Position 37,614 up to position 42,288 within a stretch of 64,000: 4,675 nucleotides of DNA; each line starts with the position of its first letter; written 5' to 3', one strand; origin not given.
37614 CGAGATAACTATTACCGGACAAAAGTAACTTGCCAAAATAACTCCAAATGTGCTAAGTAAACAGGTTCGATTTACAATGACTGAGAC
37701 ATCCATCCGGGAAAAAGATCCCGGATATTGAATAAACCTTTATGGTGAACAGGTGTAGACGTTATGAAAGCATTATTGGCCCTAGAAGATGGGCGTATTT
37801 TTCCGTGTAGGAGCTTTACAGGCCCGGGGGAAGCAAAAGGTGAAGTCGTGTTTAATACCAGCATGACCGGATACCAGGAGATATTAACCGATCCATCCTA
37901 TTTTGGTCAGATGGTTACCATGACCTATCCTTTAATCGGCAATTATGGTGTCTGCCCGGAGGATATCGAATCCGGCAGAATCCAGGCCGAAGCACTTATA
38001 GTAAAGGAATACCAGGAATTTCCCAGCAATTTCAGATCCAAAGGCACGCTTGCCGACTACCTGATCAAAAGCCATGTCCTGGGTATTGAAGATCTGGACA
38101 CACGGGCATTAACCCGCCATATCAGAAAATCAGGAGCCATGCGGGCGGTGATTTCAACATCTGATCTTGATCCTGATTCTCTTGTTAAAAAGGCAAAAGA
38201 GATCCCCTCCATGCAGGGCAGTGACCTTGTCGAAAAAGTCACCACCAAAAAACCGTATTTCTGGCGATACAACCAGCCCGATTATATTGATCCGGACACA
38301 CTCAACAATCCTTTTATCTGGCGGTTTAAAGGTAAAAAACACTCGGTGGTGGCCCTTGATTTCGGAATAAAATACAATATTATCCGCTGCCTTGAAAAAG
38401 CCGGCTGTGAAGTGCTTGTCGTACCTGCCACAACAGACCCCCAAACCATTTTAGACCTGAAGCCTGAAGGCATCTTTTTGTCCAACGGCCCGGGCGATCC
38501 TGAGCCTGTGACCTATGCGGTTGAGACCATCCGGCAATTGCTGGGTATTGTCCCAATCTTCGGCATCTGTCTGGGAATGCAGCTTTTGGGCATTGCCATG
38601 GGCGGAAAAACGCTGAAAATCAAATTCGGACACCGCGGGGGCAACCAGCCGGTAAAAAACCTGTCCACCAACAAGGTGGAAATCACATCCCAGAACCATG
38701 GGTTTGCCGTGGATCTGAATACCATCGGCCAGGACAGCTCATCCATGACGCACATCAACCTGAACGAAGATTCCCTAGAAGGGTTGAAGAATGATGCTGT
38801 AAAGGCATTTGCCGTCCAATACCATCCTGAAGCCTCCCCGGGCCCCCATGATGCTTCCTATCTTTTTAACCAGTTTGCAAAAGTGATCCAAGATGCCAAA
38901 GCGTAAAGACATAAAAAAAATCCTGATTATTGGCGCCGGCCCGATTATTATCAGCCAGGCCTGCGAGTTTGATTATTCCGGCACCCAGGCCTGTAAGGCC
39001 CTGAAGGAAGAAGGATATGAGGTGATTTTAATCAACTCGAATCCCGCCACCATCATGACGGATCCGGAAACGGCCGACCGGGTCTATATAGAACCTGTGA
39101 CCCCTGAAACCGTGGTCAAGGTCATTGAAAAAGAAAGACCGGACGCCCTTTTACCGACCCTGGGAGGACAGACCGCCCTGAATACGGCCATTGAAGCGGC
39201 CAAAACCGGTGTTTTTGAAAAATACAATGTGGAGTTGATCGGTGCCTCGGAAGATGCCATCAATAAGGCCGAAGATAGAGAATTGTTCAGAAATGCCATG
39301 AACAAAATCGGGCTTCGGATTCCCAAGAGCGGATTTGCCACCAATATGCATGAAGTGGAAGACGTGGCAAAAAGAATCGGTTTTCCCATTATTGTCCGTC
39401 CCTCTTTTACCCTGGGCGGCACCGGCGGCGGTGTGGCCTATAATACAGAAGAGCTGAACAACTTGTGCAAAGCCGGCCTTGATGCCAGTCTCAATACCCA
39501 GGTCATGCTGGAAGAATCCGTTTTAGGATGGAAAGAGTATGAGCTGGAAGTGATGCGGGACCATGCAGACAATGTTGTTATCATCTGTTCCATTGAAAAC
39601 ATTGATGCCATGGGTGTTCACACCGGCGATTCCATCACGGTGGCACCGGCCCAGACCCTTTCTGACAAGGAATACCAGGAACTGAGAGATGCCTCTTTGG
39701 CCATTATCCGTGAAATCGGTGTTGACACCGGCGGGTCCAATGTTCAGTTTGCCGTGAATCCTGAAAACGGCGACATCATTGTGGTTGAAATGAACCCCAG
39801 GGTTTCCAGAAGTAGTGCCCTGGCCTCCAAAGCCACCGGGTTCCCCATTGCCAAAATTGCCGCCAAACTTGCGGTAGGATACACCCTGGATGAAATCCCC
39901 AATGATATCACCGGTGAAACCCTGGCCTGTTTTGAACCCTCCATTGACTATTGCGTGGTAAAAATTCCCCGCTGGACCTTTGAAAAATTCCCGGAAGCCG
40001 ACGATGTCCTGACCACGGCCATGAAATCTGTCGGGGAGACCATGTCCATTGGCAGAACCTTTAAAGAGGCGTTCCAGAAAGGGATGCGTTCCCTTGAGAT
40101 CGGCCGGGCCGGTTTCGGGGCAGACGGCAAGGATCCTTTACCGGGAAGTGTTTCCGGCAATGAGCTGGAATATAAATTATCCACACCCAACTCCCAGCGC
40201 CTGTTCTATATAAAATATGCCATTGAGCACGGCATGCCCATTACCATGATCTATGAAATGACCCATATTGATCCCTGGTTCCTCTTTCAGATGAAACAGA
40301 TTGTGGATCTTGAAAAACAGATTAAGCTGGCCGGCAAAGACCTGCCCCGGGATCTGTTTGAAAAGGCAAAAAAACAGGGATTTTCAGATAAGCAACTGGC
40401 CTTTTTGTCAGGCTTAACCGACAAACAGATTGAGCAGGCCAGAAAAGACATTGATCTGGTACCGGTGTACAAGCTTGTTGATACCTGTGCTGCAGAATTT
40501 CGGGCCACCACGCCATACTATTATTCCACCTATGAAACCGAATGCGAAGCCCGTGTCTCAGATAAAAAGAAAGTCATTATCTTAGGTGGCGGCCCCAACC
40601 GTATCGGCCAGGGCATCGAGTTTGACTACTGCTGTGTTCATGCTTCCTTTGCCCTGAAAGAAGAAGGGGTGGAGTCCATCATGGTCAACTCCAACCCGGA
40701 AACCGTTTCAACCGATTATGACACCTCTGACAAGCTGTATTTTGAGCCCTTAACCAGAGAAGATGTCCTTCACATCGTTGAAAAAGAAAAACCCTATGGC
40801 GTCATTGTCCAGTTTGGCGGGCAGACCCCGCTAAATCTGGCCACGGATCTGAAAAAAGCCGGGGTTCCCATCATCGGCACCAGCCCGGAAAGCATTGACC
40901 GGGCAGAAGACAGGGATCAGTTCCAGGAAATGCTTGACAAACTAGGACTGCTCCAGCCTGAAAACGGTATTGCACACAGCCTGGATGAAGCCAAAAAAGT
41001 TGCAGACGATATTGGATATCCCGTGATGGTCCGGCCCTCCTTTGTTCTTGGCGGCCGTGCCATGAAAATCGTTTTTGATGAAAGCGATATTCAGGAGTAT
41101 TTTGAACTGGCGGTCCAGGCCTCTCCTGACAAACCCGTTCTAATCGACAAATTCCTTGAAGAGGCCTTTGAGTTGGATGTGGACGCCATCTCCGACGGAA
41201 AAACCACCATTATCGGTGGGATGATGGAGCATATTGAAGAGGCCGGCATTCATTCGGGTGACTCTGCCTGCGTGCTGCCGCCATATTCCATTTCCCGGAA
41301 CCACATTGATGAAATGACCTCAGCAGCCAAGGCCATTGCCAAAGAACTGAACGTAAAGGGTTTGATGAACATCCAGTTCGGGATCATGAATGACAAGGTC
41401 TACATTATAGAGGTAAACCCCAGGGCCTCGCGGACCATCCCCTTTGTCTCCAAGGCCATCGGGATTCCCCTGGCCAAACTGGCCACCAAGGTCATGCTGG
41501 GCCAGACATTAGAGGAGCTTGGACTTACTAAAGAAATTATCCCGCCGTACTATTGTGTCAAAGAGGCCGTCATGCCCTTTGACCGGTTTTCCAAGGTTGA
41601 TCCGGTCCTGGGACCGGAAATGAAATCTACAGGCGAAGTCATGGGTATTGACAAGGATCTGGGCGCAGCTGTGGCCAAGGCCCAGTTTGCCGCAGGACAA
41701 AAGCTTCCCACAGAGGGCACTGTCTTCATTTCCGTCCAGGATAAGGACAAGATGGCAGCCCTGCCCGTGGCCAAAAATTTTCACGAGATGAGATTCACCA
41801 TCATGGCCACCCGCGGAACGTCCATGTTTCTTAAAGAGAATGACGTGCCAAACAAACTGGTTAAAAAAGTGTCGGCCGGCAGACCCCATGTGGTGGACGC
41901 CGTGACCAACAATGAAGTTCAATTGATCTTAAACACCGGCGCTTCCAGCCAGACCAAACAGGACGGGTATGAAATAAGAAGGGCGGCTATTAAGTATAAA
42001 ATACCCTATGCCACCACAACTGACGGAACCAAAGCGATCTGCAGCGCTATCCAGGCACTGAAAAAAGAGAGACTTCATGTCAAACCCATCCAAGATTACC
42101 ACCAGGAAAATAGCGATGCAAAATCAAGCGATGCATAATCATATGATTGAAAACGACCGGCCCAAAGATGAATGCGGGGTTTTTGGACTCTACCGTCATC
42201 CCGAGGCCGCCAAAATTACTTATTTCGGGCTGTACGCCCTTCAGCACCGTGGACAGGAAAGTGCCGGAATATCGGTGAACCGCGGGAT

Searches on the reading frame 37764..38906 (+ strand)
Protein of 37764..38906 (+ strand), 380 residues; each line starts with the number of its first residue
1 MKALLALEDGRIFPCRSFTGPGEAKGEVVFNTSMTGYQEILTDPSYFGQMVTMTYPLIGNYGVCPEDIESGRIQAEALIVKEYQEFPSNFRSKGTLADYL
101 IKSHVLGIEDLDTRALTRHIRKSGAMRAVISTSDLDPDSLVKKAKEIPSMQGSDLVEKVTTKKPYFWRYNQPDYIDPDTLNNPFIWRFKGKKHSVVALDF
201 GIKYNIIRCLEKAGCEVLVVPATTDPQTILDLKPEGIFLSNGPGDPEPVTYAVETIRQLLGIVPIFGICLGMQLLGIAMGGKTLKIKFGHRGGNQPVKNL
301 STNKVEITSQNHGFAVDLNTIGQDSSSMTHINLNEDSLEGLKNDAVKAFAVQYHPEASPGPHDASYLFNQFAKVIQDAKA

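Call 95: search_protein_families(library=pfam, proteins=[window:37764-38906:+], max_evalue=0.000001)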
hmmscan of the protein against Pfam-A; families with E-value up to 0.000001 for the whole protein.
window:37764-38906:+ (380 aa): 3 families
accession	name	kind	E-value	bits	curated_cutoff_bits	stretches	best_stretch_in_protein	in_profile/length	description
PF00988.28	CPSase_sm_chain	-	5e-51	172.2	27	1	5-130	1-126/126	Carbamoyl-phosphate synthase small chain, CPSase domain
PF00117.34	GATase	-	5.3e-51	173.4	22.8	1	197-373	2-189/190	Glutamine amidotransferase class-I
PF07722.19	Peptidase_C26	-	8.7e-08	32.6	20.5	0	263-287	106-131/219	Peptidase C26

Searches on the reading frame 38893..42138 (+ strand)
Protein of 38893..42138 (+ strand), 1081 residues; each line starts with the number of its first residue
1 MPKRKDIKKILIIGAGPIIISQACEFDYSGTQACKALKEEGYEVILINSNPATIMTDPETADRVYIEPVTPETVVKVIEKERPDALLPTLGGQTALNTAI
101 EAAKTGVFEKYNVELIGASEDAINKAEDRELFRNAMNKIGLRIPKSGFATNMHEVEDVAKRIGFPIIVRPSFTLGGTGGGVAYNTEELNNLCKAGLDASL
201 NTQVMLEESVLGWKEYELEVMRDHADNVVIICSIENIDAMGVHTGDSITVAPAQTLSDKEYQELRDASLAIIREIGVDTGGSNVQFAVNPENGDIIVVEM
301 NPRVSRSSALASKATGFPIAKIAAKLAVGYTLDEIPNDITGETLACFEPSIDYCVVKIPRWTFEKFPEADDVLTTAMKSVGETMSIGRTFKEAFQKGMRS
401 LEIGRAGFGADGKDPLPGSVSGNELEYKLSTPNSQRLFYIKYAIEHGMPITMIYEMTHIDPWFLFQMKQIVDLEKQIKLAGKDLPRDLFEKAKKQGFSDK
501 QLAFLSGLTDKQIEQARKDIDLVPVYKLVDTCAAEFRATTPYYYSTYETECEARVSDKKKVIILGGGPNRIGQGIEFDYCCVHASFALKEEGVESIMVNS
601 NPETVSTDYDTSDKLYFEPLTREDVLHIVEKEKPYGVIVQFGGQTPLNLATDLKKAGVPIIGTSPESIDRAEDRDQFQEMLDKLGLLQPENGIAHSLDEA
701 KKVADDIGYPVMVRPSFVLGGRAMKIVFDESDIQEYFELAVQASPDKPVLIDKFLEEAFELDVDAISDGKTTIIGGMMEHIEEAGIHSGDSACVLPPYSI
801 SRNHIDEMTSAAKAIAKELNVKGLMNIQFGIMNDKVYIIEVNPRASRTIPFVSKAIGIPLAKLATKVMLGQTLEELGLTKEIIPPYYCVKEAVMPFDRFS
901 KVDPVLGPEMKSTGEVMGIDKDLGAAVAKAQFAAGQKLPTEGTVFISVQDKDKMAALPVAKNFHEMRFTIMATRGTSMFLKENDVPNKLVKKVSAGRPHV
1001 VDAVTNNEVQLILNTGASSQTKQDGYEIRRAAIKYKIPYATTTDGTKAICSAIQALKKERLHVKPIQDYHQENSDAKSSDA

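Call 95: search_protein_families(library=pfam, proteins=[window:38893-42138:+], max_evalue=0.000001)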
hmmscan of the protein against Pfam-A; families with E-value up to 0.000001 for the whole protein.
window:38893-42138:+ (1081 aa): 9 families
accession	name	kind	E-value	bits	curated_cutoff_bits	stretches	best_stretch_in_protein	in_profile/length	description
PF02786.22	CPSase_L_D2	-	2e-113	377.5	19.8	2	128-334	1-210/211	Carbamoyl-phosphate synthase L chain, ATP binding domain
PF25596.1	CPSase_L_D1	-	3.6e-102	336.9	27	2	557-669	1-117/118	Carbamoyl phosphate synthase preATP-grasp domain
PF02787.25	CPSase_L_D3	-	1.1e-27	96.2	26.6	1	428-505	2-79/80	Carbamoyl-phosphate synthetase large chain, oligomerisation domain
PF02142.27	MGS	-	1.4e-22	80.1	24.1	1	956-1041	2-94/94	MGS-like domain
PF02222.28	ATP-grasp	-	8.8e-20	71.5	27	1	680-845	2-163/179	ATP-grasp domain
PF07478.18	Dala_Dala_lig_C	-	1.9e-16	60.6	24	1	696-843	24-174/204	D-ala D-ala ligase C-terminus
PF15632.11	ATPgrasp_Ter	-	3.4e-12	46.7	29.1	1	804-872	45-112/131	ATP-grasp in the biosynthetic pathway with Ter operon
PF13535.11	ATP-grasp_4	-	1.4e-09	38.2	27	0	165-303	4-151/160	ATP-grasp domain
PF02655.19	ATP-grasp_3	-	4.3e-08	33.8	23.2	0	679-845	9-157/160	ATP-grasp domain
